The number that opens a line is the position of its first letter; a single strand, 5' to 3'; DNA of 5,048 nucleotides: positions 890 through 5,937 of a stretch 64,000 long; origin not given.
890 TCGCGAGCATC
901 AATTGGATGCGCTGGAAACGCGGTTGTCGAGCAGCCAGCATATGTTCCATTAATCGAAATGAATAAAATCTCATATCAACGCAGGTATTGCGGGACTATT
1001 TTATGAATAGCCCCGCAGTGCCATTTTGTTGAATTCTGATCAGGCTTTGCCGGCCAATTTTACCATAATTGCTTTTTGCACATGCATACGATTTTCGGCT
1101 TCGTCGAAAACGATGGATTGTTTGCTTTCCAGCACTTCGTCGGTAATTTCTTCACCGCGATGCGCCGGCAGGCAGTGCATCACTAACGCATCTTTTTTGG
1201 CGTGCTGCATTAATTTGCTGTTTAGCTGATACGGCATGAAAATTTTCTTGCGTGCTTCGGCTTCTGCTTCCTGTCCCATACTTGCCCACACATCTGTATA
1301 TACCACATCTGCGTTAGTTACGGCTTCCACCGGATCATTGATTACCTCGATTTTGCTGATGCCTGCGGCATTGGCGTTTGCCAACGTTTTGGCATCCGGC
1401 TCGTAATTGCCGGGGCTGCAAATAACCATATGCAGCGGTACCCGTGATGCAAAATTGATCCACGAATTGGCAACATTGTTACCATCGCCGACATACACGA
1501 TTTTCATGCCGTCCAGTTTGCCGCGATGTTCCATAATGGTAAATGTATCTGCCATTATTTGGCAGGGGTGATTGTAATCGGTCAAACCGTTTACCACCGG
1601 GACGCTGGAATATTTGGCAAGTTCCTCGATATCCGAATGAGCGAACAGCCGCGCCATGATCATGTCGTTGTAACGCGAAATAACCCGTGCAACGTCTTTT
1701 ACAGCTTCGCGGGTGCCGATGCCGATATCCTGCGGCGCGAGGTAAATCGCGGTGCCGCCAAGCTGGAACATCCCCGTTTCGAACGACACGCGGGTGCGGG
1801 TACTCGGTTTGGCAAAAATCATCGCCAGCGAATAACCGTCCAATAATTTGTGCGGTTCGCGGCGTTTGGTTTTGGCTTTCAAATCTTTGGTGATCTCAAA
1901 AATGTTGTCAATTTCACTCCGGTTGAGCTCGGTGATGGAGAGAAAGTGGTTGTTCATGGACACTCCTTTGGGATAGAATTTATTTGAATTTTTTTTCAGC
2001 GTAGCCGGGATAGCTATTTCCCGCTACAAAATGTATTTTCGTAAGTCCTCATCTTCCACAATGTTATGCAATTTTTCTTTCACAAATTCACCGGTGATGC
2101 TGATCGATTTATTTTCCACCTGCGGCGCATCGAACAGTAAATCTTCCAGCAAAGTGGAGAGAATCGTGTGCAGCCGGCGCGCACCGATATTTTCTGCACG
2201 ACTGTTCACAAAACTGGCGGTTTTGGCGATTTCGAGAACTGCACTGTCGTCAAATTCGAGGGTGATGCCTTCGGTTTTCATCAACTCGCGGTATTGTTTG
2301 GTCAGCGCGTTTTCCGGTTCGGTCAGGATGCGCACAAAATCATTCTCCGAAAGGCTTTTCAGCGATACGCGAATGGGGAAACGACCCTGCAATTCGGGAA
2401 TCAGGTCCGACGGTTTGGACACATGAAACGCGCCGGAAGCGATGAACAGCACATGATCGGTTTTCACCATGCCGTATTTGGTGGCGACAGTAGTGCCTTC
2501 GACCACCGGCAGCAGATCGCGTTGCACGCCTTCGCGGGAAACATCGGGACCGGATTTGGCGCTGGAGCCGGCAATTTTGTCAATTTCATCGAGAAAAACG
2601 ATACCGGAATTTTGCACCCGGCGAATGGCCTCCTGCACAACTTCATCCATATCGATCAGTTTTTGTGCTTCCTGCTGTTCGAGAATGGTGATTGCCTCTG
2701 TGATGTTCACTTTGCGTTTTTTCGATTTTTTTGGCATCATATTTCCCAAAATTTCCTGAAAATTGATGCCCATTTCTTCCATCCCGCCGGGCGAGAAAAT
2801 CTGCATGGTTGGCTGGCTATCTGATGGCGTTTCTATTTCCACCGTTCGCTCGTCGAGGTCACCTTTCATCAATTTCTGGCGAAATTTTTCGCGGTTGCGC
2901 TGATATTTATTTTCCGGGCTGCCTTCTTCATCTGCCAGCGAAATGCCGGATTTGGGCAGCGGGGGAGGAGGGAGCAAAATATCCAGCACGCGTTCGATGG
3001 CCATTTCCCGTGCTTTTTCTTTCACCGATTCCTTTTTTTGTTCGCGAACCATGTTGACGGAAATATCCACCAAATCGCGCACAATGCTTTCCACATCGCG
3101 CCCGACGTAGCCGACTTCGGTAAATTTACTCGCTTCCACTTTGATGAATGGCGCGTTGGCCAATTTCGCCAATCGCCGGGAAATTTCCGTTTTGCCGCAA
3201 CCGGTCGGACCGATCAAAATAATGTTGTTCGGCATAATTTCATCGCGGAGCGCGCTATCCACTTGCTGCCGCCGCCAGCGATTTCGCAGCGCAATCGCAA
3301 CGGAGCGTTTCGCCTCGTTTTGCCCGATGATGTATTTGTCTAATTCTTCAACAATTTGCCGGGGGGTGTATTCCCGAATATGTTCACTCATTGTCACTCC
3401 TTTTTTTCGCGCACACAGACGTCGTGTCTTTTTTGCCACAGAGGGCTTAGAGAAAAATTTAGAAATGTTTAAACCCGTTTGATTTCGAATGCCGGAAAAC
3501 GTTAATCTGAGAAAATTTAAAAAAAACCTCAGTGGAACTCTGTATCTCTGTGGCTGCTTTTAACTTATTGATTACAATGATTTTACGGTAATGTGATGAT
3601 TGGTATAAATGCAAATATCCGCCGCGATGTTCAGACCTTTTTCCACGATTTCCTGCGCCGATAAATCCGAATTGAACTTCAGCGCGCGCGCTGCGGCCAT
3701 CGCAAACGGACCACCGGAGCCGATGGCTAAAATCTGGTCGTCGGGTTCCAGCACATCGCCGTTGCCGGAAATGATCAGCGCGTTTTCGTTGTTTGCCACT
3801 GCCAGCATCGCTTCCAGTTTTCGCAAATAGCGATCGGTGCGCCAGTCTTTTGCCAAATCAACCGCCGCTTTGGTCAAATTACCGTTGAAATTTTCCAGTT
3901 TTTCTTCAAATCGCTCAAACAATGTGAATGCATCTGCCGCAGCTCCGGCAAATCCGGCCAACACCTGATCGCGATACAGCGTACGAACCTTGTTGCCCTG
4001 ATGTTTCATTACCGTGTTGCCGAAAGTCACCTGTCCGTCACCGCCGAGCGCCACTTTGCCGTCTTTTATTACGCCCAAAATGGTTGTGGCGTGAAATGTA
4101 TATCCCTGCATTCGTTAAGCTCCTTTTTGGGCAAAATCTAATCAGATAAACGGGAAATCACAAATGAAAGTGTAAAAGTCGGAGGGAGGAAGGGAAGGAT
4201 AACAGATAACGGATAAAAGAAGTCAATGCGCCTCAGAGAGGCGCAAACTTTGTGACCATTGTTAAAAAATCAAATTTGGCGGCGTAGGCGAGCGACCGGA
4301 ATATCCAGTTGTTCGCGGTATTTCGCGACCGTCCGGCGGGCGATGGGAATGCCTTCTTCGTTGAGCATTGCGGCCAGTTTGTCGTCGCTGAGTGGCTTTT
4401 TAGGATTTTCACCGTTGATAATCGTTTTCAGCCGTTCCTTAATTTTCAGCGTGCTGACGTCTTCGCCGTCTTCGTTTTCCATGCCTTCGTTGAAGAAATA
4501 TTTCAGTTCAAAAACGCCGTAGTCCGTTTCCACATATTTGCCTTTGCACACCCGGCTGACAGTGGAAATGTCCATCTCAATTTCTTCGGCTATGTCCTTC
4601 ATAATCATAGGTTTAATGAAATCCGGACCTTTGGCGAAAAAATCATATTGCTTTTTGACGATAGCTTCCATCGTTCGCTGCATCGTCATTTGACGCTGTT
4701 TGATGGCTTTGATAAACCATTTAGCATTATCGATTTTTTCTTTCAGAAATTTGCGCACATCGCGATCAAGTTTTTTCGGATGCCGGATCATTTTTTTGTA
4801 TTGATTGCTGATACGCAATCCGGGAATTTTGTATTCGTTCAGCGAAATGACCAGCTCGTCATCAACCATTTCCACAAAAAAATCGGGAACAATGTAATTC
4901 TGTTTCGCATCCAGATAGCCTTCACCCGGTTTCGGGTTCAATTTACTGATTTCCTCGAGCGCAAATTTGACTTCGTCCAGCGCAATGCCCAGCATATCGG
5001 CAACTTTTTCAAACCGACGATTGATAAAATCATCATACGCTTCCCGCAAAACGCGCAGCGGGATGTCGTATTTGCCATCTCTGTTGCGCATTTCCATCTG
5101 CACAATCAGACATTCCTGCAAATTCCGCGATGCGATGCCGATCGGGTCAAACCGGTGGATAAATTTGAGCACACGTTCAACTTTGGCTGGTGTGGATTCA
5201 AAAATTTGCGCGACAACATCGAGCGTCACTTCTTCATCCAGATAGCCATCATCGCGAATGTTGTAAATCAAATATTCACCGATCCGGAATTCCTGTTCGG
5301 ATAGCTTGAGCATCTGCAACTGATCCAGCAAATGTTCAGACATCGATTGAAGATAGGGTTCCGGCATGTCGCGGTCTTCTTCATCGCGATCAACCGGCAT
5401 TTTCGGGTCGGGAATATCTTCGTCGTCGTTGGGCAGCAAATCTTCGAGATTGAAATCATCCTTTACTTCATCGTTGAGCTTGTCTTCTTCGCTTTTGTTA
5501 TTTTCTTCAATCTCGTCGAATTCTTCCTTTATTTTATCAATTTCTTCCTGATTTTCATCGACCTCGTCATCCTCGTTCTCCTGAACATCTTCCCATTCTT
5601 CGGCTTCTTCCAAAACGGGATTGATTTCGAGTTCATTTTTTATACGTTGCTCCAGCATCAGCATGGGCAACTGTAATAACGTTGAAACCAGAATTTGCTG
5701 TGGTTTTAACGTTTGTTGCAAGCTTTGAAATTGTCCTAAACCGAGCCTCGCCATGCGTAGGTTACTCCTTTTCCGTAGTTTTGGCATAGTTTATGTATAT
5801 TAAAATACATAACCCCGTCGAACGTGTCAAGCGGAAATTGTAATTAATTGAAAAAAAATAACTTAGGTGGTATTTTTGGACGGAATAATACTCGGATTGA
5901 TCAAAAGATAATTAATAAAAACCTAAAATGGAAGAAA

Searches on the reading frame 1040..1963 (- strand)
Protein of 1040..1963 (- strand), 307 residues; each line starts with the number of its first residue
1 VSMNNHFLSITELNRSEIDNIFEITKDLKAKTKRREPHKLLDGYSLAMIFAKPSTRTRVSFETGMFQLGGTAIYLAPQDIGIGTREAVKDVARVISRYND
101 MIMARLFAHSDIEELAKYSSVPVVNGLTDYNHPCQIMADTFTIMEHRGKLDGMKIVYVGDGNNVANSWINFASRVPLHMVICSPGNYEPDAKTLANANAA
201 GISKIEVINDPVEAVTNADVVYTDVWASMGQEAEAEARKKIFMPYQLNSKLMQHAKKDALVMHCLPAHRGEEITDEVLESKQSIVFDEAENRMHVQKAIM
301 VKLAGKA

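Call 35: search_protein_families(library=pfam, proteins=[window:1040-1963:-], max_evalue=0.00001)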
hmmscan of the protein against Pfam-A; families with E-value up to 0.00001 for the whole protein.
window:1040-1963:- (307 aa): 2 families
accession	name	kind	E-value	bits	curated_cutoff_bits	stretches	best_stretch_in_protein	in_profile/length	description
PF00185.30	OTCace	-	7.3e-59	198.7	29.4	1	151-301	1-155/157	Aspartate/ornithine carbamoyltransferase, Asp/Orn binding domain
PF02729.26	OTCace_N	-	2.7e-49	167.5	29.9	1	6-145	2-148/148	Aspartate/ornithine carbamoyltransferase, carbamoyl-P binding domain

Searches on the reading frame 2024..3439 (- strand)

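Call 35: search_protein_families(library=pfam, proteins=[window:2024-3439:-], max_evalue=0.00001)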
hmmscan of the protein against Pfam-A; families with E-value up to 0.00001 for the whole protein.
window:2024-3439:- (471 aa): 6 families
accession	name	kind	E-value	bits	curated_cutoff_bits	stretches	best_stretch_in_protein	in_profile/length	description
PF07724.20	AAA_2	-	3.3e-34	118.8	27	1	220-357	19-166/166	AAA domain (Cdc48 subfamily)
PF00004.35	AAA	-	7e-17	62.5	21.2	2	262-359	40-128/131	ATPase family associated with various cellular activities (AAA)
PF07728.20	AAA_5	-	9.1e-09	35.9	22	0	72-108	1-38/139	AAA domain (dynein-related subfamily)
PF13191.12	AAA_16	-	4.9e-06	27.6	32.6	0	61-198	13-132/167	AAA ATPase domain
PF13401.12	AAA_22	-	5.5e-06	27.2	27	0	72-122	7-60/130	AAA domain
PF10431.15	ClpB_D2-small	-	6.1e-06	26.6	21.9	0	363-439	1-68/81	C-terminal, D2-small domain, of ClpB protein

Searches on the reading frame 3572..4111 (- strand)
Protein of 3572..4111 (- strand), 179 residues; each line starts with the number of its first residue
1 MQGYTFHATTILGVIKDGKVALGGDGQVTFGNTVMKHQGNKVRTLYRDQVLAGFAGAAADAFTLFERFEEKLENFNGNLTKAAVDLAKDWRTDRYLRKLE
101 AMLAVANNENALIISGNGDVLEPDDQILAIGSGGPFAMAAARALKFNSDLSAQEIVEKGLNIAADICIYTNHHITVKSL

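Call 35: search_protein_families(library=pfam, proteins=[window:3572-4111:-], max_evalue=0.00001)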
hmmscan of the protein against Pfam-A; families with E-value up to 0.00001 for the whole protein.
window:3572-4111:- (179 aa): 1 family
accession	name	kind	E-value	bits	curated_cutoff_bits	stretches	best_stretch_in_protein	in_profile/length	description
PF00227.31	Proteasome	-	9.1e-25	87.8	22.4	1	6-177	2-187/189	Proteasome subunit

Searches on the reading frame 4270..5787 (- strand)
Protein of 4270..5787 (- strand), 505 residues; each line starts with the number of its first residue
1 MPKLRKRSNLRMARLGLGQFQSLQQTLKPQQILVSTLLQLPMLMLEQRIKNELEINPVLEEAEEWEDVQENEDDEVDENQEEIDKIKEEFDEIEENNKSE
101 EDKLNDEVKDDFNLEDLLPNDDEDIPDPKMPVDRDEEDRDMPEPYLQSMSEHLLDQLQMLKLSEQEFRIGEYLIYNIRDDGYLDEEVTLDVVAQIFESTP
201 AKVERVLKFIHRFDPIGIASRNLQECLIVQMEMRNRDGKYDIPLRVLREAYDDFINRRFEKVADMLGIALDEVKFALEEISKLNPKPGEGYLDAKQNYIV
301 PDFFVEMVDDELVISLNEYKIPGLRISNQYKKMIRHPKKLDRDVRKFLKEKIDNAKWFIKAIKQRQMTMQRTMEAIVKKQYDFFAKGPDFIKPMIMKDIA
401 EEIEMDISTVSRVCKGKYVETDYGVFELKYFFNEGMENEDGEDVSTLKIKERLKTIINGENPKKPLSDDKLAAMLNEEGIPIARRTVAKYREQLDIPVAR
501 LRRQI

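Call 35: search_protein_families(library=pfam, proteins=[window:4270-5787:-], max_evalue=0.00001)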
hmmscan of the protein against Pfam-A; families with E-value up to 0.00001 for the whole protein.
window:4270-5787:- (505 aa): 3 families
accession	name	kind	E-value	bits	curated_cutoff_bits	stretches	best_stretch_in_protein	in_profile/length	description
PF04552.19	Sigma54_DBD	-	3.4e-58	196.4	22.8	1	346-504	2-160/160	Sigma-54, DNA binding domain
PF04963.19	Sigma54_CBD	-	2.2e-51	174.7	22.9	1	147-330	10-185/185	Sigma-54 factor, core binding domain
PF00309.25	Sigma54_AID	-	3.5e-09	36.8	23.8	1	17-61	2-46/46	Sigma-54 factor, Activator interacting domain (AID)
